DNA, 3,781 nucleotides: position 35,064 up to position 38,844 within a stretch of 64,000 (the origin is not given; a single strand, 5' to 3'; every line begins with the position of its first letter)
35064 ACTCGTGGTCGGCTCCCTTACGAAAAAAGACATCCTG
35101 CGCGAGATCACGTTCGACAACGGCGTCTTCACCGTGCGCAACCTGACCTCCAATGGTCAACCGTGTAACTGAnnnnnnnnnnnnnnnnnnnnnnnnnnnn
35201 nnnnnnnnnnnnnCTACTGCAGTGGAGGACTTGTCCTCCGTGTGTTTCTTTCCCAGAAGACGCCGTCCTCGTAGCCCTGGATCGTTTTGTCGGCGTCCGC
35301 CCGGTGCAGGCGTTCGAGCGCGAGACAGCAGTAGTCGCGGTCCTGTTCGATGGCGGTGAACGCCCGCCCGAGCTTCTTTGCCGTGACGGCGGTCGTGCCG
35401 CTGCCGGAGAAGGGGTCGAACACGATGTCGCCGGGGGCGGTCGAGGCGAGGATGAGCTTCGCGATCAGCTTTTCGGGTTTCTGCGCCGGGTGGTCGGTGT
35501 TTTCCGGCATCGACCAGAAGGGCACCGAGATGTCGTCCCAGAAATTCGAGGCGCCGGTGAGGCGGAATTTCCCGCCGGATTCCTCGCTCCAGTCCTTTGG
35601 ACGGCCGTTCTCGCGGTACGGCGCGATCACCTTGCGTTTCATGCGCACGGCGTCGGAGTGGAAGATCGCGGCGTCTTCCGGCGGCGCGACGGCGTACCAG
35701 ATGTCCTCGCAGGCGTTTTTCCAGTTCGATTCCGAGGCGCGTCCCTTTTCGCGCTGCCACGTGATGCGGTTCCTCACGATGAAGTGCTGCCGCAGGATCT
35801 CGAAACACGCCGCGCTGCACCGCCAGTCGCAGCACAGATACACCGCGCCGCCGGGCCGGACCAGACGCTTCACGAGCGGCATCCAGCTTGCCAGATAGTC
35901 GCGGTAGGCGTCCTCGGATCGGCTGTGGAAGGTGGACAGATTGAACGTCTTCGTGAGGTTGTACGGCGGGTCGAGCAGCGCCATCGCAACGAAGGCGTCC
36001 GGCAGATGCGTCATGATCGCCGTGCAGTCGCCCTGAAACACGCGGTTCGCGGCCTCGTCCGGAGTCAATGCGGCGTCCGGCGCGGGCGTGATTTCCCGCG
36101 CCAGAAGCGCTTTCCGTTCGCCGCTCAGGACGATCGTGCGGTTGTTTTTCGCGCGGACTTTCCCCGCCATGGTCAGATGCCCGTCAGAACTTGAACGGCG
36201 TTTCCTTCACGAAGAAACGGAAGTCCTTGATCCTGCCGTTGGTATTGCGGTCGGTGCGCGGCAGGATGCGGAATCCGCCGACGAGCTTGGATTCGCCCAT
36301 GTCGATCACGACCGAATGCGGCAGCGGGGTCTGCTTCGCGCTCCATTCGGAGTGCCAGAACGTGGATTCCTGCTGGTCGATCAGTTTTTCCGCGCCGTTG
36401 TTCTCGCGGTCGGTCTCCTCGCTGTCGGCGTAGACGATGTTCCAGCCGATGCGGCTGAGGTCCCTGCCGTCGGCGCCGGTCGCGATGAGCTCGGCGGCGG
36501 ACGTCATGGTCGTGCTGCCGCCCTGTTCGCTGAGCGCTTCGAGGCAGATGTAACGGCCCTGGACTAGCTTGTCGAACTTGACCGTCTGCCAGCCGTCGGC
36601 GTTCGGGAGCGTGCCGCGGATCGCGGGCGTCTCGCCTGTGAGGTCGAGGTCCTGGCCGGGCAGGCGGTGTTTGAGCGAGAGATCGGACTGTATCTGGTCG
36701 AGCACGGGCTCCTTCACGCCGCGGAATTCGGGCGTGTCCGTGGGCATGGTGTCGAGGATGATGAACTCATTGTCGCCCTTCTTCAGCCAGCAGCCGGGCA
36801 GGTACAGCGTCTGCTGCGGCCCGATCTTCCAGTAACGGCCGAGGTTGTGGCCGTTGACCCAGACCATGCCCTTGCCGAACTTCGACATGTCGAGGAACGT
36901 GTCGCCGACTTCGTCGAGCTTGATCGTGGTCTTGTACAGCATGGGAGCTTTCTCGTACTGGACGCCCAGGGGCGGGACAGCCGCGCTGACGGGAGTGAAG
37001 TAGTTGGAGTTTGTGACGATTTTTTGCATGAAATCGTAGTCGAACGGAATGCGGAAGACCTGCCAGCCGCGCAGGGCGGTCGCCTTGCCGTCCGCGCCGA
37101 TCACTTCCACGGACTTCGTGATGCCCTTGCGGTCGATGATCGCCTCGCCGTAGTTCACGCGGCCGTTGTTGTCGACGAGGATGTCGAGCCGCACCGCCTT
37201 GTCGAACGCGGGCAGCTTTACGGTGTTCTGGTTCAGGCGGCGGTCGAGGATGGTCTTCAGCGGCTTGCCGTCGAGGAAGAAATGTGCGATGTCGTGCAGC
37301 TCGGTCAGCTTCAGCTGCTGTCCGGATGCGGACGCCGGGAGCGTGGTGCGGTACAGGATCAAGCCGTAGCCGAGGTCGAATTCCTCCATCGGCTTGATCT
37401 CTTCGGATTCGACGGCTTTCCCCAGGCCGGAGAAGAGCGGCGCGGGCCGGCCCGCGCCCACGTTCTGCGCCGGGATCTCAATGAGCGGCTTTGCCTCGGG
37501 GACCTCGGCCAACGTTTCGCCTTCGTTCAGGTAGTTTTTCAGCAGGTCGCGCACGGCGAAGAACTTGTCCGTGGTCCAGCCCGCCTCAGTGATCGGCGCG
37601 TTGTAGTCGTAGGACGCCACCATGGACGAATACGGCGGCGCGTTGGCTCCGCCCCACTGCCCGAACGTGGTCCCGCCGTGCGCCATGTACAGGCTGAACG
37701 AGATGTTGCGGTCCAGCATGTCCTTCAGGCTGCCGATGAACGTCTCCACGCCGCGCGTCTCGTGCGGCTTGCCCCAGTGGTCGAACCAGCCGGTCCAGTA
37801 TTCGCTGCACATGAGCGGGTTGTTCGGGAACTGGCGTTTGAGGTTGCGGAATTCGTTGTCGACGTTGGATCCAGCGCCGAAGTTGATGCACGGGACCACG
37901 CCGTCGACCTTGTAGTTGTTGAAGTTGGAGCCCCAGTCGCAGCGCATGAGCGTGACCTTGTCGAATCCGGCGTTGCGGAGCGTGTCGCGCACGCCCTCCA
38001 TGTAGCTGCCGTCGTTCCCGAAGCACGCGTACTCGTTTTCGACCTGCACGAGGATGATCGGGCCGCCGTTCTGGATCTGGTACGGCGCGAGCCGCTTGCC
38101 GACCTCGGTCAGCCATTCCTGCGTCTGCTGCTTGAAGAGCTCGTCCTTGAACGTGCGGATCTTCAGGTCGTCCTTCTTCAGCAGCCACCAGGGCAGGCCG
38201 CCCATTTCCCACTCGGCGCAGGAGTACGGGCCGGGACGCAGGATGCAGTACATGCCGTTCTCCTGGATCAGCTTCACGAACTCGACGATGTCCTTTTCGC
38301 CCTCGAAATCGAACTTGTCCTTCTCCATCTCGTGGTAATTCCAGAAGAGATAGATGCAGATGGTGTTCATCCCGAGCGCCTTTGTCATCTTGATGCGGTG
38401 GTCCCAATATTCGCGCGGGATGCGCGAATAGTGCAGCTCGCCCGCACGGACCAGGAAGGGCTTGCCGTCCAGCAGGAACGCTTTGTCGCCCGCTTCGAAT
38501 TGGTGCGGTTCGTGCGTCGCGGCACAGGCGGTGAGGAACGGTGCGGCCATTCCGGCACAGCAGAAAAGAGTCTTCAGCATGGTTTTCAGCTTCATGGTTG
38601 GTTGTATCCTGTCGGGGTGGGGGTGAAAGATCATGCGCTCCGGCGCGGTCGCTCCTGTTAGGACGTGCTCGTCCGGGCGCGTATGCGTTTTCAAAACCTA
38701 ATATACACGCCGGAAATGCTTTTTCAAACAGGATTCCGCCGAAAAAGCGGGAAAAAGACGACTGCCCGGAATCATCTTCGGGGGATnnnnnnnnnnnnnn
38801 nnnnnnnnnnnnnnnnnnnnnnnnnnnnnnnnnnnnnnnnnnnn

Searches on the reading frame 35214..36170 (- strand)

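Call 98: search_protein_families(library=pfam, proteins=[window:35214-36170:-], max_evalue=0.00001)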
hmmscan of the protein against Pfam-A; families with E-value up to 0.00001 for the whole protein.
window:35214-36170:- (318 aa): 1 family
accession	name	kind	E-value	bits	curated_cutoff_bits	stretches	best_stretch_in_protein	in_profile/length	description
PF01555.25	N6_N4_Mtase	-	6.4e-35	121.5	26.7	1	61-284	1-219/221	DNA methylase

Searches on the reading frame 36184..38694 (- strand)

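Call 52: search_protein_families(library=pfam, proteins=[window:36184-38694:-], max_evalue=0.00001)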
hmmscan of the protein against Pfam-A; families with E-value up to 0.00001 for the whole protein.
window:36184-38694:- (836 aa): 5 families
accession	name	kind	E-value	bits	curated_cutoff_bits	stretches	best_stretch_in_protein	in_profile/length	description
PF01301.25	Glyco_hydro_35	-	1.9e-114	383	27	1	73-387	2-318/319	Glycosyl hydrolases family 35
PF21467.3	BetaGal_gal-bd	-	1.1e-27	96.4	27.3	1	584-642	1-62/62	Beta-galactosidase, galactose-binding domain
PF21317.3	BetaGal_ABD_1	-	1.9e-20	73.3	27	1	436-548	4-111/113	Beta-galactosidase, first all-beta domain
PF00754.31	F5_F8_type_C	-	4.5e-12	46.6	28.2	1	760-830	7-71/127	F5/8 type C domain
PF02449.21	Glyco_hydro_42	-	8.9e-08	32.3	21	1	91-238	6-153/376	Beta-galactosidase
